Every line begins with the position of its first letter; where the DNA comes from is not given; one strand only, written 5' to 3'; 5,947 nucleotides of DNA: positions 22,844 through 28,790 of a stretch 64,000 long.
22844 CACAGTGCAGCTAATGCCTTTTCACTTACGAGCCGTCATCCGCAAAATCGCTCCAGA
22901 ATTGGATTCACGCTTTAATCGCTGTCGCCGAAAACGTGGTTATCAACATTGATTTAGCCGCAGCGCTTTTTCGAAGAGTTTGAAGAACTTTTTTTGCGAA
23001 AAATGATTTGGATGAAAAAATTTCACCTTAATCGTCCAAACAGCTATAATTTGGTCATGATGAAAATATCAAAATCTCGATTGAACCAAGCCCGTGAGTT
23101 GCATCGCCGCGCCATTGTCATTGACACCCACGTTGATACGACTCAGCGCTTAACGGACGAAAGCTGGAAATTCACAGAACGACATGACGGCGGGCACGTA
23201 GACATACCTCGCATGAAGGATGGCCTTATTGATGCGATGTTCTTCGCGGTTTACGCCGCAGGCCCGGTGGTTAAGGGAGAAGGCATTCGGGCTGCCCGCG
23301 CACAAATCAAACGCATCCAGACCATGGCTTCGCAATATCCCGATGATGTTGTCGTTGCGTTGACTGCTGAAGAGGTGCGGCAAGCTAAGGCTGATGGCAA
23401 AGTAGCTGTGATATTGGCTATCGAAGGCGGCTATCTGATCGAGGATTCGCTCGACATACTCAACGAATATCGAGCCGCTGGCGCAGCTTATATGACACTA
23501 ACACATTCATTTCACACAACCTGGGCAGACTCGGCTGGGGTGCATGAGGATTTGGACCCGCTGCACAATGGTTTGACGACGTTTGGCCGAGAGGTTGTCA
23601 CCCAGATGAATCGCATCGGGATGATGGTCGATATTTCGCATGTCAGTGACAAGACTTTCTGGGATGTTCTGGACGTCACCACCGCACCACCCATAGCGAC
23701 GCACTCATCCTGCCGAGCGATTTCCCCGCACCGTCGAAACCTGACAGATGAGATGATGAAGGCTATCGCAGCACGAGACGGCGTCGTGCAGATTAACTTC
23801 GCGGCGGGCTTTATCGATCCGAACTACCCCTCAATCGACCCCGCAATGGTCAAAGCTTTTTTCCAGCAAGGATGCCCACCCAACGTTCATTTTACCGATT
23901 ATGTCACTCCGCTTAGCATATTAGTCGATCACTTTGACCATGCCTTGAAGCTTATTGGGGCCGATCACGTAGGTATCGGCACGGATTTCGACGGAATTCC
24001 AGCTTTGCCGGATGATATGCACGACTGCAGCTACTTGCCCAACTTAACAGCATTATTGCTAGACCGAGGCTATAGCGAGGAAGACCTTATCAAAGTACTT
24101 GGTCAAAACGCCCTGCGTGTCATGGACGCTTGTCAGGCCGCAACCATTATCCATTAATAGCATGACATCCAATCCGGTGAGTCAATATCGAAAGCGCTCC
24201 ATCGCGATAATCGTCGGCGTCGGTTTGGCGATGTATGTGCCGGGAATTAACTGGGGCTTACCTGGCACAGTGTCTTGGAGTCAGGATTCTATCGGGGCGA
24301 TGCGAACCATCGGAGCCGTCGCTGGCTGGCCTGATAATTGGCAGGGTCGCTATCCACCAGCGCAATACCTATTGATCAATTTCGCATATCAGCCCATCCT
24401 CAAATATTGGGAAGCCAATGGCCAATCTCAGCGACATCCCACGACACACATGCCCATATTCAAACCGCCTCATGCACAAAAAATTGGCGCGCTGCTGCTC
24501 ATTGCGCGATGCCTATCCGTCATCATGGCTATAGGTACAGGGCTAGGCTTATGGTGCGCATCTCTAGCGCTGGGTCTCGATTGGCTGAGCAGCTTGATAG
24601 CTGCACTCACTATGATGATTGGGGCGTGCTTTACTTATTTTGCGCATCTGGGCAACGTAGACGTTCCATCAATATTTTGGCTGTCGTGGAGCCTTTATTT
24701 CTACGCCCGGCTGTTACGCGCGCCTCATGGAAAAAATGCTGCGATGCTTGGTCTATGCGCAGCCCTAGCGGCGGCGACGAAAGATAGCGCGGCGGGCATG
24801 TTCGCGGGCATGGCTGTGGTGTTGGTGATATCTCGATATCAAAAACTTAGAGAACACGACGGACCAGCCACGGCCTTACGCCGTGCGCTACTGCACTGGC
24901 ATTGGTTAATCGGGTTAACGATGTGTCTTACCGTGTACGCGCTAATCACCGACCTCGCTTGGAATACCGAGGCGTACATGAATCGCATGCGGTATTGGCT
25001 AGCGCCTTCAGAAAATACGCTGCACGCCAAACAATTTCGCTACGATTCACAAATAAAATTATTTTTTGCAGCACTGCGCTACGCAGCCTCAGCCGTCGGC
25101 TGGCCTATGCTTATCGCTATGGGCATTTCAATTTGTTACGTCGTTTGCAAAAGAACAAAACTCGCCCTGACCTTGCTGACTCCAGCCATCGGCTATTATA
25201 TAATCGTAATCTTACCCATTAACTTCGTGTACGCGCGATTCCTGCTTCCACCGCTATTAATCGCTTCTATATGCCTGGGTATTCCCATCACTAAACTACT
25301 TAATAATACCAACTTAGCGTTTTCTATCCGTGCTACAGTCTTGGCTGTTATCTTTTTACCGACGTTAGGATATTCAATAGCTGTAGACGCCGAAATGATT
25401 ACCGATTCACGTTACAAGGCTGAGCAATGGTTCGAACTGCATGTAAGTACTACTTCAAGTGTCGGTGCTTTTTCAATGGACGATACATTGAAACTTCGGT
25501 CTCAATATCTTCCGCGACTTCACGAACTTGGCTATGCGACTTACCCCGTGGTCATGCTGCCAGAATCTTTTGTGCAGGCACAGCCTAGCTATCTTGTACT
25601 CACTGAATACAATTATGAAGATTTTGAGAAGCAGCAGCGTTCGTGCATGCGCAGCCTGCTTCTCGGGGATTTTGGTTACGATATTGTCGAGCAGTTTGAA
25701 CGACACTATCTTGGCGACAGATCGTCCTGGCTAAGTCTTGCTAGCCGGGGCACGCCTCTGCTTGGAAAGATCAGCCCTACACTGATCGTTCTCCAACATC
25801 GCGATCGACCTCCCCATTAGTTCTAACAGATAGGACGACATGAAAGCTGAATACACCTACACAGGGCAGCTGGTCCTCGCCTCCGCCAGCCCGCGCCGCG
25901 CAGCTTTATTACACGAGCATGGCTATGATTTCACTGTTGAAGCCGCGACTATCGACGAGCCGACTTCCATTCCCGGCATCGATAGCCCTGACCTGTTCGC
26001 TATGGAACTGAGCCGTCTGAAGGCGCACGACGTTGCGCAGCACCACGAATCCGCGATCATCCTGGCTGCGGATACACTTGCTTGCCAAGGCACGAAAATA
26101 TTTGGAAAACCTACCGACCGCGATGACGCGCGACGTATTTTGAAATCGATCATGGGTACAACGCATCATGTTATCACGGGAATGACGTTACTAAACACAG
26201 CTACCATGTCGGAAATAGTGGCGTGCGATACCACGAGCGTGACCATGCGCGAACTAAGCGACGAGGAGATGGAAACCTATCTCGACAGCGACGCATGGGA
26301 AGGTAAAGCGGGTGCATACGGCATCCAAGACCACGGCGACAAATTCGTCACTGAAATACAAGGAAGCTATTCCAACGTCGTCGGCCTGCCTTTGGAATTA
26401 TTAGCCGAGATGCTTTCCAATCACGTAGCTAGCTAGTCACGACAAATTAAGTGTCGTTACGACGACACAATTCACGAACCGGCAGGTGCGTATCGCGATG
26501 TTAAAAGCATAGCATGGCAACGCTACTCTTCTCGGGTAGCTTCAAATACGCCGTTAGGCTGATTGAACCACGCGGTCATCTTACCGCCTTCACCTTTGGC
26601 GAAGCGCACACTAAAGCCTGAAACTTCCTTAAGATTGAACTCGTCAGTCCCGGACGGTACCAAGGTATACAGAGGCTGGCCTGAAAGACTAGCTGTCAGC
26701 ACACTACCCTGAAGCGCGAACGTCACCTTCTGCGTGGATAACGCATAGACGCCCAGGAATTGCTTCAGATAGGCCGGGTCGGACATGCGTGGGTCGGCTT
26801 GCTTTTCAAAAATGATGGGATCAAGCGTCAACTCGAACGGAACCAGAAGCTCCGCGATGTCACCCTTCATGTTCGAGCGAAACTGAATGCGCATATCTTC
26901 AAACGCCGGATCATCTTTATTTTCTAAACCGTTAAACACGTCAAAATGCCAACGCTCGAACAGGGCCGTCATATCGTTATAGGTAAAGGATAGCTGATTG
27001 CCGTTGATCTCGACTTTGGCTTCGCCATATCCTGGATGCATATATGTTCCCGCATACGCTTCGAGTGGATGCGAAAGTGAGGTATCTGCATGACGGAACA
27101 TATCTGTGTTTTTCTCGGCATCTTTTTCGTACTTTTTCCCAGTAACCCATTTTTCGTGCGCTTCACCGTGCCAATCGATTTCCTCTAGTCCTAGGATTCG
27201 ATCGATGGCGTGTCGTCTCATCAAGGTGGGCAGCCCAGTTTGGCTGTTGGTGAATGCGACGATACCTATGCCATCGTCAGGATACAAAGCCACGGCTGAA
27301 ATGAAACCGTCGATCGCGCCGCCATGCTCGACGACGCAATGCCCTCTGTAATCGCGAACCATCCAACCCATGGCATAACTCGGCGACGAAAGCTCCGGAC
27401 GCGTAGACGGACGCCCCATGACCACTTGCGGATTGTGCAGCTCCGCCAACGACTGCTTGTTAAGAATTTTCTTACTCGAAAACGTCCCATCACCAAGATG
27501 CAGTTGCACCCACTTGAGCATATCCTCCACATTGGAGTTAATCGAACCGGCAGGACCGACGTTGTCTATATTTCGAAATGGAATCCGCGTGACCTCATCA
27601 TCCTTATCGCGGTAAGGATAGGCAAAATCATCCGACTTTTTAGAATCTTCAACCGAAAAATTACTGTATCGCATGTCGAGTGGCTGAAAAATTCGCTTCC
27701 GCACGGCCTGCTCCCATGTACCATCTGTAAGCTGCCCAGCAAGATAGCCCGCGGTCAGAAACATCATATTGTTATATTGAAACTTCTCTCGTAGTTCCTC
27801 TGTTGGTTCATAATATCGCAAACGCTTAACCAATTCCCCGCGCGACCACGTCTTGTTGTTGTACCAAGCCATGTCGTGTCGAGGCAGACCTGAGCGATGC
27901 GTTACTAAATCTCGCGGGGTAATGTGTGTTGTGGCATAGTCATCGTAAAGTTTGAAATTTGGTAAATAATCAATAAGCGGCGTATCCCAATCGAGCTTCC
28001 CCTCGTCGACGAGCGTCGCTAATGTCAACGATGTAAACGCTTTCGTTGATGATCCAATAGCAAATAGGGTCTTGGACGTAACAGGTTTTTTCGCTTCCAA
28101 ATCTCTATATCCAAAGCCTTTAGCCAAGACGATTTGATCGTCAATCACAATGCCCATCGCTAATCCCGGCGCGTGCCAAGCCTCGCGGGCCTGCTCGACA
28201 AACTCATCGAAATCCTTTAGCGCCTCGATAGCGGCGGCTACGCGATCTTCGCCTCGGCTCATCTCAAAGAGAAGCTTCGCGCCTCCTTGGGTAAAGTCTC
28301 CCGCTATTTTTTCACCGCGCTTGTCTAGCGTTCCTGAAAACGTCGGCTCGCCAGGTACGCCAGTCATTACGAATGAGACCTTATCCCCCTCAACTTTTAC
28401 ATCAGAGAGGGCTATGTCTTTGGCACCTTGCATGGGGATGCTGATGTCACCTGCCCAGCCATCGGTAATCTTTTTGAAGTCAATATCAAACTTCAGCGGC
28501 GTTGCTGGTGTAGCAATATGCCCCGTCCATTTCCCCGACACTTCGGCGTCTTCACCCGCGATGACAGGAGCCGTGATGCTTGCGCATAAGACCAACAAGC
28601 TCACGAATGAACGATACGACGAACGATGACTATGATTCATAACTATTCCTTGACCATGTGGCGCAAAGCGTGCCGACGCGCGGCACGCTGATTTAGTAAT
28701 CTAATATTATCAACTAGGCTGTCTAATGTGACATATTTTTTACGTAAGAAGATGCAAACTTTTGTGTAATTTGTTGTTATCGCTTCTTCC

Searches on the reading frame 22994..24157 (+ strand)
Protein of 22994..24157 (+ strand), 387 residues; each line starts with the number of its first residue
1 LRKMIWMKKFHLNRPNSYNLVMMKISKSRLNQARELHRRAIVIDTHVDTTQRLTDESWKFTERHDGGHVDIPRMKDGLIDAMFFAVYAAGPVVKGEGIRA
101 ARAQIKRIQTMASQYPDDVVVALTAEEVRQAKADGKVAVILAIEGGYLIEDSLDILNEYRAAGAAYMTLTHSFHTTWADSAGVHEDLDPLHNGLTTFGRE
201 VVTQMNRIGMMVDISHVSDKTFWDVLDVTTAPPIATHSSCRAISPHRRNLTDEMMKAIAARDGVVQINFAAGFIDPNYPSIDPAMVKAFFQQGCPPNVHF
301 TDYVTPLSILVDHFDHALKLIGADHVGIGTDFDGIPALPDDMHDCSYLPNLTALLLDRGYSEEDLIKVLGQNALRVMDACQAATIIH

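Call 90: search_protein_families(library=pfam, proteins=[window:22994-24157:+], max_evalue=0.00001)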
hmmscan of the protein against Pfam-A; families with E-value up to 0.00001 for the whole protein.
window:22994-24157:+ (387 aa): 1 family
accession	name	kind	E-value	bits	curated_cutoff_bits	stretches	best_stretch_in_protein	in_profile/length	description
PF01244.27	Peptidase_M19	-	9e-102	340.9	26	1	36-378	2-318/319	Membrane dipeptidase (Peptidase family M19)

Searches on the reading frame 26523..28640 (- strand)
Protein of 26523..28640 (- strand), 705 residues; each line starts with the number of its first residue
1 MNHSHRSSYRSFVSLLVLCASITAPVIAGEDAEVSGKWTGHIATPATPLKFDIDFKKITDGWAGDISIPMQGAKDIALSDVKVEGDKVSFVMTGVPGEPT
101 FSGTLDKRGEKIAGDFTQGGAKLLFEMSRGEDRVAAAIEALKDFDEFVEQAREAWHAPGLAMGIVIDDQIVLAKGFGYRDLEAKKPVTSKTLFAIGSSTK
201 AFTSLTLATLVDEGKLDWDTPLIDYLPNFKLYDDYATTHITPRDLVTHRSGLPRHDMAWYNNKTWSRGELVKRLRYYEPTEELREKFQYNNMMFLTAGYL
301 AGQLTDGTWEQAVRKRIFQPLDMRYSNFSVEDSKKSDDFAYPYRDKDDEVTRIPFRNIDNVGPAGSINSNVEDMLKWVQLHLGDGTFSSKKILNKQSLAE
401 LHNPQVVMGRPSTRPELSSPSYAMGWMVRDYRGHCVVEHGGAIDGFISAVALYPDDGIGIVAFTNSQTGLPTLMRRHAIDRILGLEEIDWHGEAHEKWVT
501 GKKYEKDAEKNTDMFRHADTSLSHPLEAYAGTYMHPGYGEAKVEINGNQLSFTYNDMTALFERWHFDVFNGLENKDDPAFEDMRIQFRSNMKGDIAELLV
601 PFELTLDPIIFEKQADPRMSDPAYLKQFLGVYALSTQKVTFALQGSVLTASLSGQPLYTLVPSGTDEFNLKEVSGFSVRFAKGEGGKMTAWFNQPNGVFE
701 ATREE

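Call 91: search_protein_families(library=pfam, proteins=[window:26523-28640:-], max_evalue=0.00001)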
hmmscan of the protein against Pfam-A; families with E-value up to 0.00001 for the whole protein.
window:26523-28640:- (705 aa): 2 families
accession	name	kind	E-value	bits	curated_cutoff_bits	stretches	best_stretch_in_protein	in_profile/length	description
PF00144.29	Beta-lactamase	-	4.3e-66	223.8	27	1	144-471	1-315/329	Beta-lactamase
PF11954.13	DUF3471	-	9.1e-17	61.8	29.3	1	517-609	3-99/103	Domain of unknown function (DUF3471)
